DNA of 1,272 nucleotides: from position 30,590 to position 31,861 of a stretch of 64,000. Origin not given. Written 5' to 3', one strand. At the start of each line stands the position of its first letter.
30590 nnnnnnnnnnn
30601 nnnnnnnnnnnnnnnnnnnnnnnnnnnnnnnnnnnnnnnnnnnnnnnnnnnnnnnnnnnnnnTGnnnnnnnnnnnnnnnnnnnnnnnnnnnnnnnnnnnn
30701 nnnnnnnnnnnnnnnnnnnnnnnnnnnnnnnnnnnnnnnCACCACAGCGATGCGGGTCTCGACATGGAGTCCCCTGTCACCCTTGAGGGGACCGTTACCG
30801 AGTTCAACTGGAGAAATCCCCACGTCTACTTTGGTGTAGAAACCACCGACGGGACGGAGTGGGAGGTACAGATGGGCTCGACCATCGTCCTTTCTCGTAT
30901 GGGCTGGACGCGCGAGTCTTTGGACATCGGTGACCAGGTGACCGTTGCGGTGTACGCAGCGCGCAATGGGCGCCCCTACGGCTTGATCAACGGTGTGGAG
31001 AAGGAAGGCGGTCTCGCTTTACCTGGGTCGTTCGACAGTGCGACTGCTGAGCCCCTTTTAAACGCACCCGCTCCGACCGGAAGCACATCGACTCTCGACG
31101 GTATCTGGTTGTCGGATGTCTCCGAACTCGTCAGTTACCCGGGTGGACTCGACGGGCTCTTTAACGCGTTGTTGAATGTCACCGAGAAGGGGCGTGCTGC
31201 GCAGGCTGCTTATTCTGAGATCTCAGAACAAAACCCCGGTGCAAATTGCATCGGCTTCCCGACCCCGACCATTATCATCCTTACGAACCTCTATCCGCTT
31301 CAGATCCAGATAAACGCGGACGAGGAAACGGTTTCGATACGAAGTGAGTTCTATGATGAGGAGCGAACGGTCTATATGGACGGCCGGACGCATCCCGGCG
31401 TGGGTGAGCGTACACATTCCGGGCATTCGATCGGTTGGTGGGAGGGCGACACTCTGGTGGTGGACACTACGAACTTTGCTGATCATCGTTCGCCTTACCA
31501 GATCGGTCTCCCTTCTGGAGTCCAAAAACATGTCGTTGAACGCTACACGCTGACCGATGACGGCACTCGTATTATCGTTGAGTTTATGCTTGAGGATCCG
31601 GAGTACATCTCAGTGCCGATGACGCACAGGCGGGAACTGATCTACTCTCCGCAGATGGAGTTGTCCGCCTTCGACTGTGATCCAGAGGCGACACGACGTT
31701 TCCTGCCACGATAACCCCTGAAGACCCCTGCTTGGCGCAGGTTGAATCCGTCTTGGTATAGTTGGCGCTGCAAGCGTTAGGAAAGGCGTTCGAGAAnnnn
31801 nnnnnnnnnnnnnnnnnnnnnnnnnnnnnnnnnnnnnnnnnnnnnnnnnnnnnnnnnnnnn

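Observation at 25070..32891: Seven-gene all-exported cluster bracketed by two His-His paralogues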

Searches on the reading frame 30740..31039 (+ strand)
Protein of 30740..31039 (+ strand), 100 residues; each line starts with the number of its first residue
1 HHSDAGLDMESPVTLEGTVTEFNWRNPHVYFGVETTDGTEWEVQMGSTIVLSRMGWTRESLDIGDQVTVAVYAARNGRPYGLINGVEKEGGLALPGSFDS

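Call 88: predict_structure(alignment_id=A4)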
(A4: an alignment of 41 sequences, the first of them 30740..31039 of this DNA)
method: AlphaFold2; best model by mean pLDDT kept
length: 100 residues; sequences in the alignment: 41
mean_pLDDT: 88.5   pTM: 0.79
mean pLDDT of the five models: 88.5, 88.0, 87.6, 87.4, 86.3
residues with pLDDT >= 90: 67; 70-90: 25; 50-70: 6; < 50: 2
segments of 3 or more residues with pLDDT < 50: none
pLDDT, mean of each block of 10 residues (from residue 1): 67 95 90 97 92 91 96 92 91 74
secondary structure, 60 per line:
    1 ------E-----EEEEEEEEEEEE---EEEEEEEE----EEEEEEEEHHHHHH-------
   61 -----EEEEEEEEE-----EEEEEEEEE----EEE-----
elements in order: E13-24 E28-35 E40-47 H48-53 E66-74 E80-88 E93-95

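Call 90: fold_search(model_id=the predicted structure, library=pdb)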
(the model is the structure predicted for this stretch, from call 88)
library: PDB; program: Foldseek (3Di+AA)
matches with E <= 10: 944; with E <= 0.001: 0
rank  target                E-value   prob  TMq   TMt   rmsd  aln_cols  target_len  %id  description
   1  5vl1_D                2.2e-03  1.00  0.58  0.14   5.3        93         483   22  Crystal Structure of Lysyl-tRNA Synthetase from Mycobacterium ulcerans complexed with L-lysine (released 2017-05-10)
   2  5vl1_A                2.9e-03  1.00  0.58  0.14   3.8        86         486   22  Crystal Structure of Lysyl-tRNA Synthetase from Mycobacterium ulcerans complexed with L-lysine (released 2017-05-10)
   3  5zh4_B                3.1e-03  1.00  0.59  0.15   4.6        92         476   14  CRYSTAL STRUCTURE OF PfKRS WITH INHIBITOR CLADO-7 (released 2018-06-27)
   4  5vl1_C                3.4e-03  1.00  0.57  0.14   3.8        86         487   22  Crystal Structure of Lysyl-tRNA Synthetase from Mycobacterium ulcerans complexed with L-lysine (released 2017-05-10)
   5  6aqh_A                3.6e-03  1.00  0.56  0.14   3.8        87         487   20  Crystal Structure of Lysyl-tRNA Synthetase from Mycobacterium thermoresistibile complexed with L-lysine and Cladospori (released 2017-08-30)
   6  9qc3                  3.6e-03  1.00  0.55  0.14   5.6        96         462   21  CRYSTAL STRUCTURE OF LYSYL-TRNA SYNTHETASE FROM Mycobacterium tuberculosis COMPLEXED WITH L-LYSINE AND INHIBITOR DDD0199 (released 2025-08-13)
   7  5zh2_B                3.6e-03  1.00  0.58  0.15   6.2       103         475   11  CRYSTAL STRUCTURE OF PfKRS WITH INHIBITOR CLADO-5 (released 2018-06-27)
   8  6aqg_D                3.8e-03  1.00  0.60  0.15   5.1        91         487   21  Crystal Structure of Lysyl-tRNA Synthetase from Mycobacterium ulcerans complexed with L-lysine and Cladosporin (released 2017-08-30)
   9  6aqg_C                4.3e-03  1.00  0.59  0.15   5.3        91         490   22  Crystal Structure of Lysyl-tRNA Synthetase from Mycobacterium ulcerans complexed with L-lysine and Cladosporin (released 2017-08-30)
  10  5zh4_A                4.3e-03  1.00  0.53  0.14   5.2        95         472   10  CRYSTAL STRUCTURE OF PfKRS WITH INHIBITOR CLADO-7 (released 2018-06-27)
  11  9qbr                  4.5e-03  1.00  0.60  0.16  10.6       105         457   20  CRYSTAL STRUCTURE OF LYSYL-TRNA SYNTHETASE FROM Mycobacterium tuberculosis COMPLEXED WITH L-LYSINE AND INHIBITOR DDD0199 (released 2025-08-13)
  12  4ql5_A                4.8e-03  1.00  0.47  0.65   3.4        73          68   25  Crystal structure of translation initiation factor IF-1 from Streptococcus pneumoniae TIGR4 (released 2014-07-02)
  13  6aqg_A                5.0e-03  1.00  0.54  0.13   3.9        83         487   23  Crystal Structure of Lysyl-tRNA Synthetase from Mycobacterium ulcerans complexed with L-lysine and Cladosporin (released 2017-08-30)
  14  6agt_C                5.0e-03  1.00  0.52  0.13   6.6       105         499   12  Crystal structure of PfKRS complexed with chromone inhibitor (released 2019-03-13)
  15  5vl1_B                5.3e-03  1.00  0.58  0.15   9.4       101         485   22  Crystal Structure of Lysyl-tRNA Synthetase from Mycobacterium ulcerans complexed with L-lysine (released 2017-05-10)
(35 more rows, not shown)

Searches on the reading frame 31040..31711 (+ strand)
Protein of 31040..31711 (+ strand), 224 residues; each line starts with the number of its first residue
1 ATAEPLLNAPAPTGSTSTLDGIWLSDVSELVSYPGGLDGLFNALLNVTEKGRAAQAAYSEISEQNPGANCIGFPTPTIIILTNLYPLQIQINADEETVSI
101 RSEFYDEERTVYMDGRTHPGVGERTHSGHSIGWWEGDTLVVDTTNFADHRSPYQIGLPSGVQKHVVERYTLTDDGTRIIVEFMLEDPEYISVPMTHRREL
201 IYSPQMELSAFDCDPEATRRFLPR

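Call 42: search_protein_families(library=pfam, proteins=[window:31040-31711:+], max_evalue=10)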
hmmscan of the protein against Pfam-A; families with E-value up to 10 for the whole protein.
window:31040-31711:+ (224 aa): 1 family
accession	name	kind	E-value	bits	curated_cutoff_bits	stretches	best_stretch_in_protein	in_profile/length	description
PF13969.11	Pab87_oct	-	0.067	13.9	27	1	135-186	34-83/96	Pab87 octamerisation domain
